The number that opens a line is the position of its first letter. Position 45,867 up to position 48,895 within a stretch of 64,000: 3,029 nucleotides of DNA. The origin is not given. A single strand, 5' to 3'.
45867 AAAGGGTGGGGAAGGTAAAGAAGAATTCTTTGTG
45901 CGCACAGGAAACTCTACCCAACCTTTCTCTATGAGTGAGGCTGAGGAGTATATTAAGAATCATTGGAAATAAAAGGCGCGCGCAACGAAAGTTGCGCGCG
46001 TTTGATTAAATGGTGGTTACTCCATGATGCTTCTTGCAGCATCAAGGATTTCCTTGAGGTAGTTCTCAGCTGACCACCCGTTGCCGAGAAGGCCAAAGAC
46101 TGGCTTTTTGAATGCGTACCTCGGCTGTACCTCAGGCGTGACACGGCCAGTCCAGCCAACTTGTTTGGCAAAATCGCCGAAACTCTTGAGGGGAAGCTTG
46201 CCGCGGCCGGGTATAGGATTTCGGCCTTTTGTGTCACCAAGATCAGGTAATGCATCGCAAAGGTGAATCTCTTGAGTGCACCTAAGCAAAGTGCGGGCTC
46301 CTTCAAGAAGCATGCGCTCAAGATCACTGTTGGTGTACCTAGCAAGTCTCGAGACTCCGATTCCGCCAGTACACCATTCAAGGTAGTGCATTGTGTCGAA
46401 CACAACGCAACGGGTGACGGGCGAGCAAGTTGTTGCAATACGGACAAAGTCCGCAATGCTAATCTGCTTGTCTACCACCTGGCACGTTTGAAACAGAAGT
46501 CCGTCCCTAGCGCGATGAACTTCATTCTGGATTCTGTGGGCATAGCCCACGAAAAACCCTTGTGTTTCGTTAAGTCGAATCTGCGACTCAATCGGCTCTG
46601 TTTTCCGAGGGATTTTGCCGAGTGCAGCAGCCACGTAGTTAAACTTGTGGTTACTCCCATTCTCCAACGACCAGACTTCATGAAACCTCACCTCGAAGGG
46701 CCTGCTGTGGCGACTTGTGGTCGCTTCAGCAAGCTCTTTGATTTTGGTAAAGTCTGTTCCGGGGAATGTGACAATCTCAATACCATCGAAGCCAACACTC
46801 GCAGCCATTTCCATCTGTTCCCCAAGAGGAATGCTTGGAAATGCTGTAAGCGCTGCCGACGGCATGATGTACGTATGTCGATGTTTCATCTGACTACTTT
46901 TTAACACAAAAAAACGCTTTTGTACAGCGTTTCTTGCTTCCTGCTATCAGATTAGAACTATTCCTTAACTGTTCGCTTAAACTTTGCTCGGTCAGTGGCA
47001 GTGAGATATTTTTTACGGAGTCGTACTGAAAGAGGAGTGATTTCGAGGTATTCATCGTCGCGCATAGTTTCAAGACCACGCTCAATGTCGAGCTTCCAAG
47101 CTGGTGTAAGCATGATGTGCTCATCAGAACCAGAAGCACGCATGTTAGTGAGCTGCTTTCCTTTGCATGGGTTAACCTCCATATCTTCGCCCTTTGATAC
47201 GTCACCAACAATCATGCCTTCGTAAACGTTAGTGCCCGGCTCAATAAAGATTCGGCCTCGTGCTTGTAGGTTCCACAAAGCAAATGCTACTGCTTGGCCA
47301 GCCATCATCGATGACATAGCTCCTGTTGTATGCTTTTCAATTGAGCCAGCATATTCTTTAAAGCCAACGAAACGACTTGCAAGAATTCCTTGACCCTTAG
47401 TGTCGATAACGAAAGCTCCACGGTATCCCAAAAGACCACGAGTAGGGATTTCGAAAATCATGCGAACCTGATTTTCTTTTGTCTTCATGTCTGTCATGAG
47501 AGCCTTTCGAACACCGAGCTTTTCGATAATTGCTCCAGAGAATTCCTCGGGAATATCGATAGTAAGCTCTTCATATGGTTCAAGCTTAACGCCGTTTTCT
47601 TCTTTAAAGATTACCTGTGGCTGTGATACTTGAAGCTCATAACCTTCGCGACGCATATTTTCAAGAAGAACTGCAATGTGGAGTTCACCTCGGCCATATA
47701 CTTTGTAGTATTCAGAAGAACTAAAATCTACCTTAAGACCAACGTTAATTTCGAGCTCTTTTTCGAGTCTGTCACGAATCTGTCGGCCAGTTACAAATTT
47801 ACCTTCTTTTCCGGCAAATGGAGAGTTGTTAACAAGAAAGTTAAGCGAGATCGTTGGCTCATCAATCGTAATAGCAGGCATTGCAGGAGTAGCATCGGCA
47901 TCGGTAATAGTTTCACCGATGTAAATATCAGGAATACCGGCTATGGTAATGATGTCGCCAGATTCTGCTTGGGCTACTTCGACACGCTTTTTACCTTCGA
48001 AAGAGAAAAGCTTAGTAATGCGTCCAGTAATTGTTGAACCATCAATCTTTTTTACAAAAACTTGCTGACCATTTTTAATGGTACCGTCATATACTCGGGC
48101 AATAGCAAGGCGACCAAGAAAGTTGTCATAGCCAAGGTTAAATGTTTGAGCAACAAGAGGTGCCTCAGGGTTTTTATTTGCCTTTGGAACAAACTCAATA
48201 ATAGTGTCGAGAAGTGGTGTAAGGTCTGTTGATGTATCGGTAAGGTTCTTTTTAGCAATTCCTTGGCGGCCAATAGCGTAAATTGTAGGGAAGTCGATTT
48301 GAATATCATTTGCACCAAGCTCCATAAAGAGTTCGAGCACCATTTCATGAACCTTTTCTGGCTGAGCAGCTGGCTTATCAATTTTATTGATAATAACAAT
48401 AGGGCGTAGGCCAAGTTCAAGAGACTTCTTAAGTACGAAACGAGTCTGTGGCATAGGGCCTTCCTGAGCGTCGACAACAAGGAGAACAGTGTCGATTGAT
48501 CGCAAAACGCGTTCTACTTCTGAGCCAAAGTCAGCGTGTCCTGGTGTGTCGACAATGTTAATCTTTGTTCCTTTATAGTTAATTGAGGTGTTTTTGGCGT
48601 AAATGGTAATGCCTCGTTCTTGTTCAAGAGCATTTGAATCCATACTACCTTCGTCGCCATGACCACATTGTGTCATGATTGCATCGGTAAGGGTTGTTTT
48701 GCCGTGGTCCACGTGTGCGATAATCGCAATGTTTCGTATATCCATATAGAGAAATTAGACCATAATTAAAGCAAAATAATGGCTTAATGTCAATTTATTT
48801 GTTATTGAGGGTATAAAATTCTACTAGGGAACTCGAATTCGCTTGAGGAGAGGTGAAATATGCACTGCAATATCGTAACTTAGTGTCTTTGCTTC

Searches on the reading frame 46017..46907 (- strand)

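Call 47: search_protein_families(library=pfam, proteins=[window:46017-46907:-], max_evalue=0.01)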
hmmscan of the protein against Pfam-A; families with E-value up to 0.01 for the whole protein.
window:46017-46907:- (296 aa): 1 family
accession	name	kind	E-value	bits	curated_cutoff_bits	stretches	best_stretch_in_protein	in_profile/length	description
PF01261.30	AP_endonuc_2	-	1.9e-06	28.2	31.1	1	151-263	138-232/249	Xylose isomerase-like TIM barrel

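Call 60: search_protein_families(library=ncbifam, proteins=[window:46017-46907:-], max_evalue=0.1)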
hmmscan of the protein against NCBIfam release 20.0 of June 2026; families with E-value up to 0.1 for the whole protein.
window:46017-46907:- (296 aa): 0 families

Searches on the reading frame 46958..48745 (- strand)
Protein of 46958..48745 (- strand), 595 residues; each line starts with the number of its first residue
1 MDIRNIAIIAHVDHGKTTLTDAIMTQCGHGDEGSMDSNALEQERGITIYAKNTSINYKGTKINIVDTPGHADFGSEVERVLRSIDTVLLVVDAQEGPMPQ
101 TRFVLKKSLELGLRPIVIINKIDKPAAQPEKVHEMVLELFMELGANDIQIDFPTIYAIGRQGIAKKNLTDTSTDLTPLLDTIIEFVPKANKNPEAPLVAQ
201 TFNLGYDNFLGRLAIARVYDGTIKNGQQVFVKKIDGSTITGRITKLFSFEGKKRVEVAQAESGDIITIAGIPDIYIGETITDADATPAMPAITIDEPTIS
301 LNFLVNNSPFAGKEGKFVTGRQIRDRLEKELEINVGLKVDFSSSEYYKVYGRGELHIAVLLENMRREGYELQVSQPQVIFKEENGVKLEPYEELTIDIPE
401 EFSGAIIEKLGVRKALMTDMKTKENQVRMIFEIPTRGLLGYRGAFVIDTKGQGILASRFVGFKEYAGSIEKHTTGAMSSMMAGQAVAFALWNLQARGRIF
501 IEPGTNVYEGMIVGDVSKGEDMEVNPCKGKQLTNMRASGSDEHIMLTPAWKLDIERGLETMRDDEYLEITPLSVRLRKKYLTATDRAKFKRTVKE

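Call 34: find_encoding_contigs(protein=window:46958-48745:-, flank=4000, max_places=10)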
Protein window:46958-48745:- (595 aa): no gene with exactly this product is on record in the collection.
